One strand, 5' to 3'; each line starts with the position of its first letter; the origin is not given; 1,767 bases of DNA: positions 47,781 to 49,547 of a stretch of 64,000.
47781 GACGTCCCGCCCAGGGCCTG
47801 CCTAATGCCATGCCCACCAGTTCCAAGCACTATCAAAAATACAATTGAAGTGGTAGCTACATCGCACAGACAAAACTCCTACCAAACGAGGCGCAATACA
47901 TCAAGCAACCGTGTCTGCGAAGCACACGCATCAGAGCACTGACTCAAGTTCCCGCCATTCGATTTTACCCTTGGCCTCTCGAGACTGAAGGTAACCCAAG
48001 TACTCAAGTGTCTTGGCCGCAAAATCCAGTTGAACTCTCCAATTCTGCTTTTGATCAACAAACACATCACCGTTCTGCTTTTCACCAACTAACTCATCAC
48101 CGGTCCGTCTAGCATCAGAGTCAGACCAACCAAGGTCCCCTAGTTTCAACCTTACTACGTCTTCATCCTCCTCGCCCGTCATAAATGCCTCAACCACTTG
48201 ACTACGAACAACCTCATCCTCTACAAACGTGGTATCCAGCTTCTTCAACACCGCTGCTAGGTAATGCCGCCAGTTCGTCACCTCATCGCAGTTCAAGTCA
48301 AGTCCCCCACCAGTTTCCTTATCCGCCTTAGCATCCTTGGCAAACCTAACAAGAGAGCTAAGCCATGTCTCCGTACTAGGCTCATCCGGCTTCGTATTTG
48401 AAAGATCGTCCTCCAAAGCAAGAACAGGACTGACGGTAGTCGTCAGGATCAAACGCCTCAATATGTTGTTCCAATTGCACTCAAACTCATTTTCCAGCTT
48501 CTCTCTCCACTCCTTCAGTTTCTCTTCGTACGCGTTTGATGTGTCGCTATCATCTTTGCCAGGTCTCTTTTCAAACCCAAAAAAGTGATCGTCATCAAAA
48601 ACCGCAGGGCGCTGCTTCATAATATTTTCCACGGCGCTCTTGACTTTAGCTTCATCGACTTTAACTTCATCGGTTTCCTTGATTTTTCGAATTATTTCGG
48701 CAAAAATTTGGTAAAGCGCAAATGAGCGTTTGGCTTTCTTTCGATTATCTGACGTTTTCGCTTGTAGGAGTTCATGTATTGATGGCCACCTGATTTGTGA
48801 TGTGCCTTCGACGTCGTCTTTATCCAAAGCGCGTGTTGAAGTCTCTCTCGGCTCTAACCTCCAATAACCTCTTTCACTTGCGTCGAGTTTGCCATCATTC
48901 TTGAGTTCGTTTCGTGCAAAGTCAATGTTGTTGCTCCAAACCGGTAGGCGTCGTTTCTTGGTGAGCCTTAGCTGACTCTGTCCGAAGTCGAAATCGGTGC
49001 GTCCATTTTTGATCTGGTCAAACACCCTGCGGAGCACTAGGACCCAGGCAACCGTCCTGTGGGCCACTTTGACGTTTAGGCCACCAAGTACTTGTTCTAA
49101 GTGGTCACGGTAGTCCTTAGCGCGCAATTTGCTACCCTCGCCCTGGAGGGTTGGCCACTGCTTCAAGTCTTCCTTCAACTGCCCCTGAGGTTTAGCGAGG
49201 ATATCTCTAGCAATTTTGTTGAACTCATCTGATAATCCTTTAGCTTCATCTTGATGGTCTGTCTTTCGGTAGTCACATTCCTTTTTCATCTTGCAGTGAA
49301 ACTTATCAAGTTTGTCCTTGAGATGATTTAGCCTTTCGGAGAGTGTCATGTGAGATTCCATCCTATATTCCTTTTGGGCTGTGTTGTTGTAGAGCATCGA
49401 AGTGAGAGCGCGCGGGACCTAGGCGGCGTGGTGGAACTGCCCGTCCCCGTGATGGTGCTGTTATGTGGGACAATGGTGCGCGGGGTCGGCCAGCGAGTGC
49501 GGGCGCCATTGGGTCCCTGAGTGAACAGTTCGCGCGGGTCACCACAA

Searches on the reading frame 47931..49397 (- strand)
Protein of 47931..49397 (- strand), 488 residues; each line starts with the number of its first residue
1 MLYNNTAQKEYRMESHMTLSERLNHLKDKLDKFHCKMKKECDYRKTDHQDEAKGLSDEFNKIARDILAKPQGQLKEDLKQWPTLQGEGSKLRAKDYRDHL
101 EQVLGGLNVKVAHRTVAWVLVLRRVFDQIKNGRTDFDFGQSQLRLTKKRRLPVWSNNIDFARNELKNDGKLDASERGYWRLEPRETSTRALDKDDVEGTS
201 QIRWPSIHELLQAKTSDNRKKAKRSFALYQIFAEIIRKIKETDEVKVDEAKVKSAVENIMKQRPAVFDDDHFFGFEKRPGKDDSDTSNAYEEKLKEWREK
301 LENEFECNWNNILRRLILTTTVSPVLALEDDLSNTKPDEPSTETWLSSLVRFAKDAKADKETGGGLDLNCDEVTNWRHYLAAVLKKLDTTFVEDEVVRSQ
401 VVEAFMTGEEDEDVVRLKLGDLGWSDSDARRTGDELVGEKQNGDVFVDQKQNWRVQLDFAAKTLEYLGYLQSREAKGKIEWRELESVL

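Call 3: search_protein_families(library=pfam, proteins=[window:47931-49397:-], max_evalue=1)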
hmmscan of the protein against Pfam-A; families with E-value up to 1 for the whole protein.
window:47931-49397:- (488 aa): 1 family
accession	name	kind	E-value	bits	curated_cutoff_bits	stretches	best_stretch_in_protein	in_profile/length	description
PF14338.12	Mrr_N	-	4.3e-05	24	29.5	1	143-181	39-77/87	Mrr N-terminal domain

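Call 4: search_protein_families(library=padloc, proteins=[window:47931-49397:-], max_evalue=1)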
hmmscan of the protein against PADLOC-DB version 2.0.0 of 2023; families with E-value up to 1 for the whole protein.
window:47931-49397:- (488 aa): 0 families

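Call 5: search_protein_families(library=ncbifam, proteins=[window:47931-49397:-], max_evalue=1)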
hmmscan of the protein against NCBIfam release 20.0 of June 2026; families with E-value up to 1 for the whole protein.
window:47931-49397:- (488 aa): 1 family
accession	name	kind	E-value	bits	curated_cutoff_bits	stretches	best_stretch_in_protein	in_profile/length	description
TIGR02088.1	LEU3_arch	subfamily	0.18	11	409.8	1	230-268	177-214/324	isopropylmalate/isohomocitrate dehydrogenases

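Call 43: list_cluster_members(proteins=[P0001, P0034, P0008, window:47931-49397:-, window:46765-47676:+])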
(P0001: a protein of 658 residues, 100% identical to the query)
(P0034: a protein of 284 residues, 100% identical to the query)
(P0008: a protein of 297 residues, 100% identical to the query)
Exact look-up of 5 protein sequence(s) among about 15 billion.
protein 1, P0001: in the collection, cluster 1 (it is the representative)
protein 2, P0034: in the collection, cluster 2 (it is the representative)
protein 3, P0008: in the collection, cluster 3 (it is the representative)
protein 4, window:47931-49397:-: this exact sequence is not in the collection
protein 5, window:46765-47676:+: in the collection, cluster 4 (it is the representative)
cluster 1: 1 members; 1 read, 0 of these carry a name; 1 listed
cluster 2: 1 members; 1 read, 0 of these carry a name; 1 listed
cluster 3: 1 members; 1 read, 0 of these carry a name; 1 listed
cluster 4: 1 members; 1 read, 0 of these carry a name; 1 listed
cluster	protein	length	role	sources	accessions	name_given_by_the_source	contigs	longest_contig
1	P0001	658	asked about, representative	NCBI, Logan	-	-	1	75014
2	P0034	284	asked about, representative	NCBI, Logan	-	-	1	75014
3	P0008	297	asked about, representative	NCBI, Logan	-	-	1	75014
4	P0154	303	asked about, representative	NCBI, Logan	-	-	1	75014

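Call 82: search_solved_structures(query=window:47931-49397:-, max_evalue=10)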
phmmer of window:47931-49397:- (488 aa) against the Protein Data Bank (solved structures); distinct sequences matched with E-value up to 10: 1.
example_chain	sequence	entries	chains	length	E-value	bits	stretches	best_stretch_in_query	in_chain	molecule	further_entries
1jvr_A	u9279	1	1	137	1.3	11.4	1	117-161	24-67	HUMAN T-CELL LEUKEMIA VIRUS TYPE II MATRIX PROTEIN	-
